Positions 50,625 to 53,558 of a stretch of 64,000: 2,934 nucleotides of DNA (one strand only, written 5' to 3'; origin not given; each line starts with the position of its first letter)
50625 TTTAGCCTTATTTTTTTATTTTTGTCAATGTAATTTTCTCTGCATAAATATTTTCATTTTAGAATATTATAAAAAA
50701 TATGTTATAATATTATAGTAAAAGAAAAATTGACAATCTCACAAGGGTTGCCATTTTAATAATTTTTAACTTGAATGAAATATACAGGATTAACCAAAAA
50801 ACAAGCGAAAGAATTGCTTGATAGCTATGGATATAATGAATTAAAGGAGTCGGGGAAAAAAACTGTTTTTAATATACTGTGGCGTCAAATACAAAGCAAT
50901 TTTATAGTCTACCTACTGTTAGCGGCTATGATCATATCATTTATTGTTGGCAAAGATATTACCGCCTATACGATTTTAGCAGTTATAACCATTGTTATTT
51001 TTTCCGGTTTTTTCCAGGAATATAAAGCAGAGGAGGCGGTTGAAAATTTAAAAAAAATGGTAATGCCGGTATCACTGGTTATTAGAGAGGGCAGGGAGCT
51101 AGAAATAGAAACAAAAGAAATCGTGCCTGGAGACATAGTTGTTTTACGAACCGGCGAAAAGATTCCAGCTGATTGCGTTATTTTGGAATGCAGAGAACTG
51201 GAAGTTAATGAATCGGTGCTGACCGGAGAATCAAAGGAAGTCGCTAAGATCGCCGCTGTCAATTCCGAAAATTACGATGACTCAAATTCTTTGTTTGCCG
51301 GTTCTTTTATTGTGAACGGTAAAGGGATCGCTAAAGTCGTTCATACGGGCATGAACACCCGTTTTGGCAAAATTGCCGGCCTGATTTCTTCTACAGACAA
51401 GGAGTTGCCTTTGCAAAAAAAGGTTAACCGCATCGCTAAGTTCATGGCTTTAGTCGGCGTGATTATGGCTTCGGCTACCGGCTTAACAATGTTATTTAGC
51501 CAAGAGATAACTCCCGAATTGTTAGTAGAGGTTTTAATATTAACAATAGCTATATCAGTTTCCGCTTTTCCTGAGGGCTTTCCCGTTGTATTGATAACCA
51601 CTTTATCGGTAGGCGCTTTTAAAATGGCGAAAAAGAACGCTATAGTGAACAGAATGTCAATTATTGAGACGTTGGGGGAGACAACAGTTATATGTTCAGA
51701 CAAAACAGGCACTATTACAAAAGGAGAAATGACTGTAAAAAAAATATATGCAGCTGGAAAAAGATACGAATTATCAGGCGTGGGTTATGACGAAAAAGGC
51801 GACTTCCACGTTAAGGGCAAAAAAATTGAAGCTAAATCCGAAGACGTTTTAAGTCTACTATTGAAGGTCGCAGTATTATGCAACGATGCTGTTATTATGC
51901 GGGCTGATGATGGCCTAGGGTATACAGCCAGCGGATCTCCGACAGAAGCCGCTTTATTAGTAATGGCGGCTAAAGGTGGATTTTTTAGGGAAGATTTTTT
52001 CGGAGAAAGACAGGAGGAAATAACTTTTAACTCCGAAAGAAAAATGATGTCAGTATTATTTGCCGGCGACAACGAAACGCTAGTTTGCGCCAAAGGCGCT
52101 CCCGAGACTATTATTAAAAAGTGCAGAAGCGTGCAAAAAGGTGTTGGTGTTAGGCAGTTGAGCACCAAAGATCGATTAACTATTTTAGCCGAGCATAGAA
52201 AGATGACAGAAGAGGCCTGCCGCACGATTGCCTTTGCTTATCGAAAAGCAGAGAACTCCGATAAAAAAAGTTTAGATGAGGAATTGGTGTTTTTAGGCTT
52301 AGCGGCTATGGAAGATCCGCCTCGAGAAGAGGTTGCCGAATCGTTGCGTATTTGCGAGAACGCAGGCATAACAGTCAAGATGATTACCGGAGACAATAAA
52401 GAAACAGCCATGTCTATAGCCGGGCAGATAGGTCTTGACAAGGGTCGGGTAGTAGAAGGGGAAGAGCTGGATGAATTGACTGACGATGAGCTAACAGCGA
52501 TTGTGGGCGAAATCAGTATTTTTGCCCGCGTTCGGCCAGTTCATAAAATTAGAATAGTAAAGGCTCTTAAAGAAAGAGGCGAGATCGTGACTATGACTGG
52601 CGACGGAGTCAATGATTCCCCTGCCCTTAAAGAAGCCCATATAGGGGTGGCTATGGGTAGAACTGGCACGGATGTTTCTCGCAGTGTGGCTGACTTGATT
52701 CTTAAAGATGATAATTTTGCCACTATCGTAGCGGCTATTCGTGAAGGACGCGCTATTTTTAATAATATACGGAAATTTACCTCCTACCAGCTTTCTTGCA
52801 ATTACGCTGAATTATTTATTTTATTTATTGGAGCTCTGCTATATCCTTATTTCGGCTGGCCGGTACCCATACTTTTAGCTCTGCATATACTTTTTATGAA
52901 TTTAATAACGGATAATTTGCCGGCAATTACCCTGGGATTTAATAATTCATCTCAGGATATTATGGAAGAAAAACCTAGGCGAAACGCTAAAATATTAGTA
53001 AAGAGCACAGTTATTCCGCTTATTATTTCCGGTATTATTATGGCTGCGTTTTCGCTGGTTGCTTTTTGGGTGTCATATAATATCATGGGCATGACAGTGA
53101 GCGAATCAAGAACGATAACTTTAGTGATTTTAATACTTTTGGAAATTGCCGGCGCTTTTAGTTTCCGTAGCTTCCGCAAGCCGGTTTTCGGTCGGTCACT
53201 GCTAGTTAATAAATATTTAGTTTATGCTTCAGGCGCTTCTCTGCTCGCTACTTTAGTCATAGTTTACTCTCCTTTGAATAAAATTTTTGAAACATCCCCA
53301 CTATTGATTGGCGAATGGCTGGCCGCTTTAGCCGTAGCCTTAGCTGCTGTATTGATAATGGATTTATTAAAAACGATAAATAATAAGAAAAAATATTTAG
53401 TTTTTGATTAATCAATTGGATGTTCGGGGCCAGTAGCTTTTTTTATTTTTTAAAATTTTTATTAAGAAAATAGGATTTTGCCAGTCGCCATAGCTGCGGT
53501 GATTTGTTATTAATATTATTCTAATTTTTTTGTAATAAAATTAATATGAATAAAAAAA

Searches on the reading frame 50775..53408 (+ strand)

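Call 87: search_protein_families(library=pfam, proteins=[window:50775-53408:+], max_evalue=0.01)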
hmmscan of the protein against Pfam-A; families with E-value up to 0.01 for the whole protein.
window:50775-53408:+ (878 aa): 6 families
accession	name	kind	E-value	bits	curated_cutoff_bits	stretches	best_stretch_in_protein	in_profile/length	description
PF00122.25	E1-E2_ATPase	-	1.4e-46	158.7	28.1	1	98-287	5-181/181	E1-E2 ATPase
PF00689.26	Cation_ATPase_C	-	6.6e-39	133.9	27.3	1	699-867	3-174/175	Cation transporting ATPase, C-terminus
PF13246.12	Cation_ATPase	-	9.1e-18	64.5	21.7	1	367-452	1-90/91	Cation transport ATPase (P-type)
PF00702.32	Hydrolase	-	2.2e-17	64.5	26.4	1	305-622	3-191/191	haloacid dehalogenase-like hydrolase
PF00690.31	Cation_ATPase_N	-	5.2e-12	45.7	20.4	1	4-55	19-69/69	Cation transporter/ATPase, N-terminus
PF08282.18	Hydrolase_3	-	0.0032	17.7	20.9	0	596-654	197-254/255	haloacid dehalogenase-like hydrolase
